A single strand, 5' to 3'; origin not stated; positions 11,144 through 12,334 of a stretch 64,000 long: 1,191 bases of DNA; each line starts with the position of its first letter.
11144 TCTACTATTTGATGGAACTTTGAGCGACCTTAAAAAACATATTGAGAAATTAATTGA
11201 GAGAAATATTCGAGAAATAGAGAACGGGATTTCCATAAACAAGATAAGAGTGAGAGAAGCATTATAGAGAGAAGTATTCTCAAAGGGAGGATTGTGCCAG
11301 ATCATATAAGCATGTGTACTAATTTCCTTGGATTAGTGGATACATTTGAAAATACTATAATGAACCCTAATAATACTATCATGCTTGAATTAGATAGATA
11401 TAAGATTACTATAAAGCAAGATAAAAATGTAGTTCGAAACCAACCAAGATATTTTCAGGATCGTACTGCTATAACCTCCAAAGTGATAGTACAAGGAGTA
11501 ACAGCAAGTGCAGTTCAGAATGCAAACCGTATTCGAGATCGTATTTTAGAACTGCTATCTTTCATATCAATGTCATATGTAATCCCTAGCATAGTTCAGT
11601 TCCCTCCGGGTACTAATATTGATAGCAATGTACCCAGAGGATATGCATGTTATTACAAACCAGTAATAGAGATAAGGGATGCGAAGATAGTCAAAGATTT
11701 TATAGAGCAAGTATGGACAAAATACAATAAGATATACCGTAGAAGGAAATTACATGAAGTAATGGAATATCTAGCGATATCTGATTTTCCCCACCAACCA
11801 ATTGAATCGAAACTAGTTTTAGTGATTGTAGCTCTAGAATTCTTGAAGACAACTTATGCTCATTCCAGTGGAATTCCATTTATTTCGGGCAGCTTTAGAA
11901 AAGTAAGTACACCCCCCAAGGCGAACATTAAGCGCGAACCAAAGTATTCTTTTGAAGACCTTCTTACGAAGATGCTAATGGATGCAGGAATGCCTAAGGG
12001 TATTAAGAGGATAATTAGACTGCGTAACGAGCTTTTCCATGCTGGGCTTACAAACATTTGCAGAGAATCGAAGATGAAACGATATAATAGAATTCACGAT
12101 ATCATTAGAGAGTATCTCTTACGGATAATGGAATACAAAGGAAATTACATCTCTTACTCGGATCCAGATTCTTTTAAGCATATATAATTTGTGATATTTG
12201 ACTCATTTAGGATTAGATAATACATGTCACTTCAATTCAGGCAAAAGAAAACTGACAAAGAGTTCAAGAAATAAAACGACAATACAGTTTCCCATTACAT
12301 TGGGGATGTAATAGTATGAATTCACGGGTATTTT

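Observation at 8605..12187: Candidate undescribed conflict module: soluble KAP-type NTPase + small membrane zinc-ribbon protein + HEPN-motif protein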

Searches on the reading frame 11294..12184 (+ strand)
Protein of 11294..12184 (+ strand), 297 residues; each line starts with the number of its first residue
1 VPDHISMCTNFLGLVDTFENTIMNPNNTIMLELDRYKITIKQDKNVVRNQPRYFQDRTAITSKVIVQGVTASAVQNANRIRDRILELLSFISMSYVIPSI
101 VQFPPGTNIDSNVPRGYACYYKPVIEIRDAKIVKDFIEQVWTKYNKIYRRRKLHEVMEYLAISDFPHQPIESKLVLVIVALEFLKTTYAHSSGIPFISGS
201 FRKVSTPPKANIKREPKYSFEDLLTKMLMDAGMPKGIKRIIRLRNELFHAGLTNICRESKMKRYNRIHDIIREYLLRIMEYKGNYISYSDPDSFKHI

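Call 6: search_protein_families(library=pfam, proteins=[window:11294-12184:+], max_evalue=0.1)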
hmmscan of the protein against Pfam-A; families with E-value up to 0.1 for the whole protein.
window:11294-12184:+ (297 aa): 0 families

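Call 7: search_protein_families(library=padloc, proteins=[window:11294-12184:+], max_evalue=0.1)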
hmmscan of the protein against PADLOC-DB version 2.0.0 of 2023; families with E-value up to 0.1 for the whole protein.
window:11294-12184:+ (297 aa): 0 families

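Call 8: search_protein_families(library=ncbifam, proteins=[window:11294-12184:+], max_evalue=0.1)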
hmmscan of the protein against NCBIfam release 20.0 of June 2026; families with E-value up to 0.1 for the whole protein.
window:11294-12184:+ (297 aa): 0 families

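Call 9: search_protein_families(library=phrogs, proteins=[window:11294-12184:+], max_evalue=0.1)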
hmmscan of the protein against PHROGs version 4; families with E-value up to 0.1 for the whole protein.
window:11294-12184:+ (297 aa): 1 family
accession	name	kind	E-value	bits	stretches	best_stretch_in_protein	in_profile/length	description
phrog_32706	-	unknown function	0.019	16.4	0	112-152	22-62/90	-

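Call 12: find_homologous_proteins(query=window:11294-12184:+, max_evalue=0.001)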
Query window:11294-12184:+ (297 aa): 4 proteins with E <= 0.001 among 562 candidates.
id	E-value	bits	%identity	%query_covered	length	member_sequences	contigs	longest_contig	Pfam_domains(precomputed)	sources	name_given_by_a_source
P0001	1.2e-195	666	100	100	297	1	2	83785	PF27216.1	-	-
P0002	2.8e-53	199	41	89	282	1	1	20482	-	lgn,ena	-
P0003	8.2e-43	165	35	99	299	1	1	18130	-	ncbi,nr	ncbi:MAG: hypothetical protein SF097_19700 [Acidobacteriota bacterium]|nr:hypothetical protein [Acid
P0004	1.7e-36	144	36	81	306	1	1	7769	-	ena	-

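Call 13: find_encoding_contigs(protein=P0002, flank=10000, max_places=4)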
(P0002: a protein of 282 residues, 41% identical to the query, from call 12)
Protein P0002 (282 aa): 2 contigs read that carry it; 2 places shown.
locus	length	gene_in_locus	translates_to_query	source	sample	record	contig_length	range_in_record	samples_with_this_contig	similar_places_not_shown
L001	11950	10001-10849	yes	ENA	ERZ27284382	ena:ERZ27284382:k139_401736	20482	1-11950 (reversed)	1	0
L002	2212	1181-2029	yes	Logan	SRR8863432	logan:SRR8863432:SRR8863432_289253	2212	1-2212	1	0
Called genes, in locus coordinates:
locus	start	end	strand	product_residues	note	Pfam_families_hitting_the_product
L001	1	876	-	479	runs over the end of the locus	PF04055:Radical_SAM, PF06969:HemN_C (weak)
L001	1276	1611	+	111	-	-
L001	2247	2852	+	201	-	PF04381:RdgC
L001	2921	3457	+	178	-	-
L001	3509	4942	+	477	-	PF02934:GatB_N, PF02637:GatB_Yqey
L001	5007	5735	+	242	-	PF20582:UPF0758_N, PF14520:HHH_5 (faint), PF14464:Prok-JAB (faint), PF04002:RadC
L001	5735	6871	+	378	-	PF04055:Radical_SAM, PF06969:HemN_C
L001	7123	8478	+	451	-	PF18073:Zn_ribbon_LapB, PF13481:AAA_25, PF03796:DnaB_C (faint), PF06745:ATPase, PF13541:ChlI, PF05362:Lon_C (weak)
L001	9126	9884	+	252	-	-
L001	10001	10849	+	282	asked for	-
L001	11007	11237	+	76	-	PF02604:PhdYeFM_antitox (weak)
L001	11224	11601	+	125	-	PF01850:PIN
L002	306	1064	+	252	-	-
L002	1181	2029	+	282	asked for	-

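Call 14: find_encoding_contigs(protein=P0003, flank=10000, max_places=4)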
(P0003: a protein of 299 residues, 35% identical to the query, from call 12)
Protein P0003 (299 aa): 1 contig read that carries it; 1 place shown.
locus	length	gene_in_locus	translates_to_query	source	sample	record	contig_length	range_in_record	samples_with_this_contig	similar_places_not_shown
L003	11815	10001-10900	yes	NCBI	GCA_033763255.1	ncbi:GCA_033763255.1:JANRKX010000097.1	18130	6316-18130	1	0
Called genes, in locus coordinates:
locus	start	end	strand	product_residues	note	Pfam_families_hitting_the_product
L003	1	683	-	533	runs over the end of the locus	PF06956:RtcR, PF00158:Sigma54_activat, PF01078:Mg_chelatase (weak), PF13191:AAA_16 (weak), PF14532:Sigma54_activ_2, PF00004:AAA (weak), PF07728:AAA_5 (weak), PF25601:AAA_lid_14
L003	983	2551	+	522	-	PF05731:TROVE (weak), PF25045:vWA_Ro60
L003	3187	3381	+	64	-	PF02810:SEC-C (weak)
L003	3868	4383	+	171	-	PF20461:DUF6714 (weak)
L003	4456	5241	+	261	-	PF14528:LAGLIDADG_3 (faint)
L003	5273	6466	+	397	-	PF01139:RtcB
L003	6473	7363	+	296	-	-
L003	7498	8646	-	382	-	PF23500:DUF7133 (weak), PF22807:TrAA12, PF07995:GSDH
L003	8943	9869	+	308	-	PF01145:Band_7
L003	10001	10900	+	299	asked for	-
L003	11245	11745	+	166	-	PF01522:Polysacc_deac_1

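Call 15: find_encoding_contigs(protein=P0004, flank=10000, max_places=4)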
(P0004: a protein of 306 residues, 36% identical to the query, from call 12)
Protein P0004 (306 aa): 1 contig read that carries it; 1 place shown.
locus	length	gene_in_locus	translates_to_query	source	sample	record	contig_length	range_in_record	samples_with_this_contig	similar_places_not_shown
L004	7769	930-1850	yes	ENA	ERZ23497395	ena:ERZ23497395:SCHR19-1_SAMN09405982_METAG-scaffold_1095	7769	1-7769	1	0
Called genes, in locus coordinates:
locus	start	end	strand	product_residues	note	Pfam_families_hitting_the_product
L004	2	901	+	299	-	?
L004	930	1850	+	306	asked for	-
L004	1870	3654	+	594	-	-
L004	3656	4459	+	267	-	-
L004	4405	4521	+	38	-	-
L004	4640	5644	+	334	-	-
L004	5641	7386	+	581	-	PF00078:RVT_1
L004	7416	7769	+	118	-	?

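Call 24: find_encoding_contigs(protein=P0001, flank=10000, max_places=4)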
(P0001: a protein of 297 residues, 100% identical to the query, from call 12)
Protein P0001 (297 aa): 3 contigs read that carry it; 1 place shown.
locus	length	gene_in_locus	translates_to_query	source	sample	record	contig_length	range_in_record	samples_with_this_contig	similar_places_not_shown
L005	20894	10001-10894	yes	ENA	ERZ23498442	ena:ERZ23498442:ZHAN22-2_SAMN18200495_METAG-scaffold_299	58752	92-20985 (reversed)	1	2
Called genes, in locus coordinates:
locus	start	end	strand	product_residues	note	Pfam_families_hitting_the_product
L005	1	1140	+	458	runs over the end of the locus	-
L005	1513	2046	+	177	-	PF05068:MtlR (weak)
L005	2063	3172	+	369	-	PF14072:DndB (faint)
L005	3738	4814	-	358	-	-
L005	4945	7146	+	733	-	PF05265:DUF723 (faint), PF21817:CapR (faint), PF14311:DUF4379 (weak), PF04480:DUF559 (faint), PF18741:MTES_1575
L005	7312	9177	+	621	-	PF07693:KAP_NTPase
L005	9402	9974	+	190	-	-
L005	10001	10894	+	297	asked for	PF27216:YopA_C (faint)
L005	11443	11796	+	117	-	-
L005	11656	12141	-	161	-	-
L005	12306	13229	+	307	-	PF06082:YjbH (faint)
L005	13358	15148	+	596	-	PF00989:PAS, PF08448:PAS_4, PF13188:PAS_8, PF13426:PAS_9, PF08447:PAS_3, PF00989:PAS, PF13426:PAS_9, PF00990:GGDEF, +5 more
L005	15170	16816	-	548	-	PF00929:RNase_T, PF01541:GIY-YIG (weak)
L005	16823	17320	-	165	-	PF00702:Hydrolase (weak), PF13419:HAD_2 (weak), PF13242:Hydrolase_like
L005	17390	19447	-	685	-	PF02690:Na_Pi_cotrans, PF01895:PhoU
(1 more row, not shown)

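Call 31: search_protein_representatives(alignment_id=A1)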
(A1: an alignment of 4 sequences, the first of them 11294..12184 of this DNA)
Query: 4 sequences, 298 profile positions. Proteins with E-value up to 0.001 (for the whole library): 546; up to 1e-10: 273; up to 1e-30: 165. The best 150 are listed.
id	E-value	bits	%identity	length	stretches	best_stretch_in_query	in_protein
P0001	3.4e-142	489.4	-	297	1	1-298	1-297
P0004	2.0e-137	473.7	-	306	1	3-297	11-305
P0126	3.3e-113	394.2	-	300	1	1-293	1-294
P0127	6.9e-102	357.0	-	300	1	1-296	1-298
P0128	6.8e-97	340.6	-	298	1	1-294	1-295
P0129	1.8e-94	332.7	-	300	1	1-298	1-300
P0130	4.4e-92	324.8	-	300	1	4-296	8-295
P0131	9.0e-92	323.8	-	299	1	6-294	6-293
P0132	2.4e-91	322.4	-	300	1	1-296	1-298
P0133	1.2e-86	307.0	-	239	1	61-293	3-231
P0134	7.7e-85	301.1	-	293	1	1-292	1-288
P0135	1.8e-81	290.0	-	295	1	1-292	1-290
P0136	4.7e-81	288.6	-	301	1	1-293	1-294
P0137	6.1e-81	288.3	-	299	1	1-292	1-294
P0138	2.4e-80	286.3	-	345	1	3-290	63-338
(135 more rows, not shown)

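Call 32: predict_structure(alignment_id=A1)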
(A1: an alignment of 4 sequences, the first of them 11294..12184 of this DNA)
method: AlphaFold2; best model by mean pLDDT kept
length: 297 residues; sequences in the alignment: 4
mean_pLDDT: 74.7   pTM: 0.79
mean pLDDT of the five models: 74.7, 71.8, 71.4, 69.2, 64.6
residues with pLDDT >= 90: 51; 70-90: 147; 50-70: 54; < 50: 45
segments of 3 or more residues with pLDDT < 50: 17-22, 47-57, 104-119, 198-207
pLDDT, mean of each block of 10 residues (from residue 1): 72 54 66 88 56 48 82 83 89 75 47 44 78 92 93 89 81 88 87 66 45 58 86 76 70 75 89 94 90 85
secondary structure, 60 per line:
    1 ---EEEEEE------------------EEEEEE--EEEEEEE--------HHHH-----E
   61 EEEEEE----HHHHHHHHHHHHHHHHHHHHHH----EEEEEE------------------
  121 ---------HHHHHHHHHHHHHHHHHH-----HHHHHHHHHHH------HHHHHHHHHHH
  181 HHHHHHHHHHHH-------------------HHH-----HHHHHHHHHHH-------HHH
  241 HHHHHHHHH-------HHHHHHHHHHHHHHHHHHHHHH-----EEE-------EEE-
elements in order: E4-9 E28-33 E36-42 H51-54 E60-66 H71-92 E97-102 H130-147 H153-163 H170-192 H220-230 H238-249 H257-278 E284-286 E294-296

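Call 35: fold_search(model_id=the predicted structure, library=pdb)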
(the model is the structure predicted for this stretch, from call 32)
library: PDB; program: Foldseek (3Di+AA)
matches with E <= 10: 47; with E <= 0.001: 0
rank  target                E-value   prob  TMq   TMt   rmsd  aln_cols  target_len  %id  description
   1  5f7m_B                1.4e+00  0.02  0.12  0.09  25.4       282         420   14  Blood group antigen binding adhesin BabA of Helicobacter pylori strain 17875 in complex with blood group H Lewis b hex (released 2016-01-20)
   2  9znn_B                1.5e+00  0.06  0.15  0.12  15.5       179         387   16  Cryo-EM structure of human UDP-N-acetylglucosamine-dolichyl-phosphate N-acetylglucosaminephosphotransferase (DPAGT1) i (released 2026-02-04)
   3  8tby_A                2.8e+00  0.02  0.14  0.11  19.5       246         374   12  Apo Bcs1, unsymmetrized (released 2024-06-05)
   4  3tix_D                4.0e+00  0.07  0.09  0.07  10.0        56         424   12  Crystal structure of the Chp1-Tas3 complex core (released 2011-11-16)
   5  4wyv_C                4.5e+00  0.02  0.12  0.15  19.5       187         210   14  Crystal Structure of Human Translin in Open Conformation (released 2014-11-26)
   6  8xdj_C                5.0e+00  0.11  0.25  0.45   6.7       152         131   14  Crystal structure of AMPylated HEPN toxin (released 2024-12-18)
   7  6m6u_I                5.0e+00  0.08  0.20  0.39   8.6       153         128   12  Crystal structure the toxin-antitoxin MntA-HpeT mutant-D39ED41E (released 2020-09-30)
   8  6m6w_G                5.0e+00  0.06  0.19  0.36   8.7       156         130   14  Crystal structure the toxin-antitoxin MntA-HpeT mutant-Y104A (released 2020-09-30)
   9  6nmk_A                5.0e+00  0.06  0.24  0.27  14.1       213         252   13  Binary complex structure of the T130K mutant of ANT-4'' with Neomycin (released 2020-01-15)
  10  6uks_A                5.0e+00  0.03  0.14  0.12  11.7        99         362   14  ATPgammaS bound mBcs1 (released 2020-02-05)
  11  4wyv_E                5.0e+00  0.03  0.14  0.18  15.3       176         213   14  Crystal Structure of Human Translin in Open Conformation (released 2014-11-26)
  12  5kdj_B                5.0e+00  0.03  0.12  0.08  12.5       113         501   19  ZmpB metallopeptidase from Clostridium perfringens (released 2017-01-11)
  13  4wyv_H                5.0e+00  0.02  0.12  0.15  19.4       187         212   14  Crystal Structure of Human Translin in Open Conformation (released 2014-11-26)
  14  7bxo_G                5.3e+00  0.12  0.24  0.47   7.8       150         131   13  Crystal structure of the toxin-antitoxin with AMP-PNP (released 2020-09-30)
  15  4k2u_B                5.6e+00  0.04  0.14  0.15  12.6       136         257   15  Crystal structure of PfEBA-175 F1 in complex with R218 antibody Fab fragment (released 2013-06-12)
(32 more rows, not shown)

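Call 37: search_protein_families(library=pfam, alignment_id=A2, max_evalue=1)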
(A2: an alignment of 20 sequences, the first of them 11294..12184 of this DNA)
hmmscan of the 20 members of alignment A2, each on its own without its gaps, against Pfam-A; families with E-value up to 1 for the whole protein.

A. member 1, window:11294-12184:+ (297 aa): 1 family
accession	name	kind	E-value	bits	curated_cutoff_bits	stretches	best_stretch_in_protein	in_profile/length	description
PF04219.17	DUF413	-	0.15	12.5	25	1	127-157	55-86/90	Protein of unknown function, DUF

B. families by the number of members that match (of 20 scanned): 14 families
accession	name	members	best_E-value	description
PF12358.13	DUF3644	6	0.0004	Domain of unknown function (DUF3644)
PF18735.6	HEPN_RiboL-PSP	6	0.001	RiboL-PSP-HEPN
PF01934.22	HepT-like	4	0.0064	Ribonuclease HepT-like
PF18730.6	HEPN_Cthe2314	3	0.025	Cthe_2314-like HEPN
PF04219.17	DUF413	2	0.15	Protein of unknown function, DUF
PF18862.6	ApeA_NTD1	1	0.0025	ApeA N-terminal domain 1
PF03230.18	Antirestrict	1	0.031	Antirestriction protein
PF03672.18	UPF0154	1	0.061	Uncharacterised protein family (UPF0154)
PF24102.1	FLAD1_M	1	0.067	FAD synthase, middle domain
PF19376.4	DUF5951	1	0.079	Family of unknown function (DUF5951)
PF03432.20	Relaxase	1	0.1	MobA/VirD2-like, nuclease domain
PF20514.4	ROXA-like_wH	1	0.22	ROXA-like winged helix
PF20279.3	CTD12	1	0.3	C-terminal domain 12 of the ABC-three component (ABC-3C) systems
PF17376.7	DUF5398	1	0.33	Family of unknown function (DUF5398)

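Call 38: search_solved_structures(query=A2, max_evalue=10, show_alignments=2)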
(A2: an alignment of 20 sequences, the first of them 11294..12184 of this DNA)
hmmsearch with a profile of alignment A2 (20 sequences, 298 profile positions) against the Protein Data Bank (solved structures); distinct sequences matched with E-value up to 10: 5.
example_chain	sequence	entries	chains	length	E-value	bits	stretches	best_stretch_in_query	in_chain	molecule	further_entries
8amz_T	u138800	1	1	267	0.23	14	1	157-230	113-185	PCI domain-containing protein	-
2fiu_A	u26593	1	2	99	0.53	12.8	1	3-71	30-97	conserved hypothetical protein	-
8p4w_A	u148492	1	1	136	1.2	11.6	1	48-109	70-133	Protein LpdD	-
8pzh_A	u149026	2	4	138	1.3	11.6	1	48-109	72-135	Protein LpdD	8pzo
8po5_A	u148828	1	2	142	1.3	11.5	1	48-109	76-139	Protein LpdD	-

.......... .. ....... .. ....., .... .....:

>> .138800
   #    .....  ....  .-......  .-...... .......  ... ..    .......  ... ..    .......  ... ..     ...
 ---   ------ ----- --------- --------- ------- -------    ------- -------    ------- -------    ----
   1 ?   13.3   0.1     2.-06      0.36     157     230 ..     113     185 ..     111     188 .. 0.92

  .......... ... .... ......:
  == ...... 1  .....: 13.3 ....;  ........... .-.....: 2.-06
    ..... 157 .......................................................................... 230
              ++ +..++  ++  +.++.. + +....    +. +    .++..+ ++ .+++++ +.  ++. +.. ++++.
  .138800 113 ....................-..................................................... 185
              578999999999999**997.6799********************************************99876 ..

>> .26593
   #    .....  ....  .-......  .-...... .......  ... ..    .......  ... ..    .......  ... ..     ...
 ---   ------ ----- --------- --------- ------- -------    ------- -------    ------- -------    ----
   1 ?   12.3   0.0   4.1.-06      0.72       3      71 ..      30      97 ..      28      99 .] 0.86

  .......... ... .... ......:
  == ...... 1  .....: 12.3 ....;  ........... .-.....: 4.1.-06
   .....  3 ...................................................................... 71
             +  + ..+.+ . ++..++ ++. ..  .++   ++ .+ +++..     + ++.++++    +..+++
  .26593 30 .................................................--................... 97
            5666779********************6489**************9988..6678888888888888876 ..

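Call 39: find_related_loci(query=A2, collection=metagenome_contigs, flank=6000)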
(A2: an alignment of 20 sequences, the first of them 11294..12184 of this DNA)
Query A2 (297 aa) in metagenome_contigs; peptide patterns used: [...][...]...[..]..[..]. (x = any residue, [..] = any of these).
222 stretches matched a pattern; 54 encode a relative of the query (tblastn E <= 1e-3); 54 distinct loci.
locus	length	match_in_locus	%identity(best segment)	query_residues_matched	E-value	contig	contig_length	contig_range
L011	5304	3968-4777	39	29-297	6e-57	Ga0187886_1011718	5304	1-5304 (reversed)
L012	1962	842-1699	34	1-288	2e-54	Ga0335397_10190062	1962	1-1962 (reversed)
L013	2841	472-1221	37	38-289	9e-51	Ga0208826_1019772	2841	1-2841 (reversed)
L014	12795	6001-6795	37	24-289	3e-50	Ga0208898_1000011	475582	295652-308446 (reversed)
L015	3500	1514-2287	36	27-289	6e-50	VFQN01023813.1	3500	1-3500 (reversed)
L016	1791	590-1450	34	1-289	1e-50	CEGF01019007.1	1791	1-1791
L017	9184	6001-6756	37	41-291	1e-48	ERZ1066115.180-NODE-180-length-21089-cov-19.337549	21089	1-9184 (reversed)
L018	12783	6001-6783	35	27-289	1e-48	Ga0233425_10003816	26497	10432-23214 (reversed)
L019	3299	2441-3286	35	1-288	2e-48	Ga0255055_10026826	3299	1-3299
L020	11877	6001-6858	33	1-290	2e-48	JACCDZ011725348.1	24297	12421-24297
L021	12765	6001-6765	34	27-289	1e-48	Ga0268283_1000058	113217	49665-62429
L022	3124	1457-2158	36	55-290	3e-48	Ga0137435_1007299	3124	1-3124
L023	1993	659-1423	42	29-289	1e-47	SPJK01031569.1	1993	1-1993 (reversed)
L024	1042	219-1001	34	27-289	2e-49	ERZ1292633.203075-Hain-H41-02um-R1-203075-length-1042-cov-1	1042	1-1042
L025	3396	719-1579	31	4-297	2e-46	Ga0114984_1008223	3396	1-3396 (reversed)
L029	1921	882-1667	35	29-289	3e-46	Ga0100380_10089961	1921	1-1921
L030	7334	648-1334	38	61-289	1e-44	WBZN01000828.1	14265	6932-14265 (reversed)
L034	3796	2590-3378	34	20-273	4e-41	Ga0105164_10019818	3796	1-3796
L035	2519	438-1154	33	29-269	1e-40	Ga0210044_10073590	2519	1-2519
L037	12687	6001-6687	38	61-289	2e-44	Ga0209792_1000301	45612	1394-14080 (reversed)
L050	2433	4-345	48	173-289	2e-29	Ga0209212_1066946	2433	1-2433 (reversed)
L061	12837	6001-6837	37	20-289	7e-50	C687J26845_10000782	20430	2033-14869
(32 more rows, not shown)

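Call 40: find_related_loci(query=A2, collection=viral_contigs, flank=6000)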
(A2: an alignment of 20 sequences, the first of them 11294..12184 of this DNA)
Query A2 (297 aa) in viral_contigs; peptide patterns used: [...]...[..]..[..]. (x = any residue, [..] = any of these).
37 stretches matched a pattern, but none encodes a relative of the query by tblastn (E <= 1e-3).

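Call 48: search_protein_families(library=pfam, proteins=[L061:800-1810:+, L061:2001-5192:+, L061:5192-5950:+, L061:6911-8818:+, L061:8607-9854:+, L061:9857-10297:+, L061:10129-12837:+], max_evalue=0.01)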
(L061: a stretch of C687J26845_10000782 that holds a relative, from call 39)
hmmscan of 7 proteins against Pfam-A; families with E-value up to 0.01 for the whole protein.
L061:800-1810:+ (337 aa): 1 family
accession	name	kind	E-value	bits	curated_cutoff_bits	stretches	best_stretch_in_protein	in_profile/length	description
PF12802.13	MarR_2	-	0.00056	20.4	27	1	144-195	2-51/61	MarR family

L061:2001-5192:+ (1064 aa): 5 families
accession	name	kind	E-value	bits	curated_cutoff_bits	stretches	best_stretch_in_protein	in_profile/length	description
PF00271.37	Helicase_C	-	3.5e-15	56.7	23.5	1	661-801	2-110/110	Helicase conserved C-terminal domain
PF00176.29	SNF2-rel_dom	-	5.4e-11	42.6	24.9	1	236-291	5-67/290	SNF2-related domain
PF04851.21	ResIII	-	2.7e-06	27.8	22.5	1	238-385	13-163/164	Type III restriction enzyme, res subunit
PF00270.35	DEAD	-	3.3e-06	27.4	26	1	333-385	114-161/167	DEAD/DEAH box helicase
PF13872.12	AAA_34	-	0.0079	15.6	27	0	338-386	176-226/306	P-loop containing NTP hydrolase pore-1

L061:5192-5950:+ (253 aa): 1 family
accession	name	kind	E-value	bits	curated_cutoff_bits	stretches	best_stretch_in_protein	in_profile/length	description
PF14335.11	DUF4391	-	1.3e-75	254.7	29.9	1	10-245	1-231/232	Domain of unknown function (DUF4391)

L061:6911-8818:+ (636 aa): 2 families
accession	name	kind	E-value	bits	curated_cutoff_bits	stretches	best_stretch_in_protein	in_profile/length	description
PF01555.25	N6_N4_Mtase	-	2.7e-30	106.4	26.7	1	121-427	1-203/221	DNA methylase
PF03602.21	Cons_hypoth95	-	0.0036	17.4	24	0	111-134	103-127/182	Conserved hypothetical protein 95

L061:8607-9854:+ (416 aa): 1 family
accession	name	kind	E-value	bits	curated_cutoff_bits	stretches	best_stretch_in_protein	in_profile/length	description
PF10543.14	ORF6N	-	0.002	18.8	27.8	1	111-158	6-53/86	ORF6N domain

L061:9857-10297:+ (147 aa): 1 family
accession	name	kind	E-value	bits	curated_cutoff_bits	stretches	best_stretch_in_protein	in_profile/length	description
PF02661.23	Fic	-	4.7e-11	43.8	24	1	5-84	1-93/93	Fic/DOC family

L061:10129-12837:+ (903 aa): 2 families
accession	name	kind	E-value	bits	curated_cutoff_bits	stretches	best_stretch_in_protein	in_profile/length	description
PF04851.21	ResIII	-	6.8e-09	36.3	22.5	1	159-274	26-115/164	Type III restriction enzyme, res subunit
PF00270.35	DEAD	-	4.2e-07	30.3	26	1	153-258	11-109/167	DEAD/DEAH box helicase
